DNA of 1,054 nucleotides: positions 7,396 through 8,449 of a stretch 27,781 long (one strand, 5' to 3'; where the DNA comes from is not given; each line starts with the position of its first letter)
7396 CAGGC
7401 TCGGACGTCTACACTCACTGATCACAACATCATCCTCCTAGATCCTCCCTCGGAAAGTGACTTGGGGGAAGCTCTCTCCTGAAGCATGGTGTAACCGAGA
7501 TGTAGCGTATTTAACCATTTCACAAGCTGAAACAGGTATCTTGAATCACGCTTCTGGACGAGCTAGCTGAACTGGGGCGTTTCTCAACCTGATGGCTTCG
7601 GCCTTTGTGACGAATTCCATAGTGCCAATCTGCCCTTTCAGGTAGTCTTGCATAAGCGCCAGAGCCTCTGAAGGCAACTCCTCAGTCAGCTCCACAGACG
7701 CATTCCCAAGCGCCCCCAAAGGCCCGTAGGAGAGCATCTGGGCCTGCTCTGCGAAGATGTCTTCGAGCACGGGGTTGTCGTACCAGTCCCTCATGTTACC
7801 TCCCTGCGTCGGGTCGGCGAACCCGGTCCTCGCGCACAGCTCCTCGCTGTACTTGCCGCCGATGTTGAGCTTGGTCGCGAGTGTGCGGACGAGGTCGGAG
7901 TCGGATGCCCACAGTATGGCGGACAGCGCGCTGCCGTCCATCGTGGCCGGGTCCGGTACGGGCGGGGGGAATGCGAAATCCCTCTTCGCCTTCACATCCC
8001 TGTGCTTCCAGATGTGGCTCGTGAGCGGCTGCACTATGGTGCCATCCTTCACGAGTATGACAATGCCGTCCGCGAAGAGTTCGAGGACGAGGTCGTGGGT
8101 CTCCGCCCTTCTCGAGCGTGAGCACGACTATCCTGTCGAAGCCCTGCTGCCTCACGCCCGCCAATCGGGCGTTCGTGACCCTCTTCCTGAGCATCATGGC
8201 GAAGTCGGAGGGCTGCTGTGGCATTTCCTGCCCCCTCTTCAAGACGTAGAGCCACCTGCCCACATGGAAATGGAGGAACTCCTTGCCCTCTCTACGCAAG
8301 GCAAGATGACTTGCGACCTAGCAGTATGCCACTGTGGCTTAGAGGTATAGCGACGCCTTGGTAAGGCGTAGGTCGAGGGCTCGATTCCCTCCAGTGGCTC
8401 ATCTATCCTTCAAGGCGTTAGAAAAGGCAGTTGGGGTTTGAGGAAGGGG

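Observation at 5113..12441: Candidate two-part surface protease system: anchored scaffold without a catalytic domain beside a subtilase without an anchor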

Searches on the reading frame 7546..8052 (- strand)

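Call 12: search_protein_families(library=pfam, proteins=[window:7546-8052:-], max_evalue=0.001)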
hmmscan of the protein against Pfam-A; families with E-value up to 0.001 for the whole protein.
window:7546-8052:- (168 aa): 1 family
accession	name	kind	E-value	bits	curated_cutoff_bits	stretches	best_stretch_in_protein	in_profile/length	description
PF05833.16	NFACT_N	-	1.6e-05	24.3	31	1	11-82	144-219/456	NFACT N-terminal and middle domains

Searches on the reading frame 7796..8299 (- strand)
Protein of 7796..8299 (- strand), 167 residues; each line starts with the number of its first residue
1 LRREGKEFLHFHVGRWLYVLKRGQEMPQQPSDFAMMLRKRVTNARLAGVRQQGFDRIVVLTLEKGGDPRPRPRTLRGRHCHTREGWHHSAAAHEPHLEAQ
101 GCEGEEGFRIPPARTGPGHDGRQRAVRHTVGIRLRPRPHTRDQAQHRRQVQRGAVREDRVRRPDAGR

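Call 12: search_protein_families(library=pfam, proteins=[window:7796-8299:-], max_evalue=0.001)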
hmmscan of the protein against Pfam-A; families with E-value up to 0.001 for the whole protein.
window:7796-8299:- (167 aa): 1 family
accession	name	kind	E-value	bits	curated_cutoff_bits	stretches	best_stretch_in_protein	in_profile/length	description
PF05833.16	NFACT_N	-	6.2e-10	38.9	31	1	19-66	58-105/456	NFACT N-terminal and middle domains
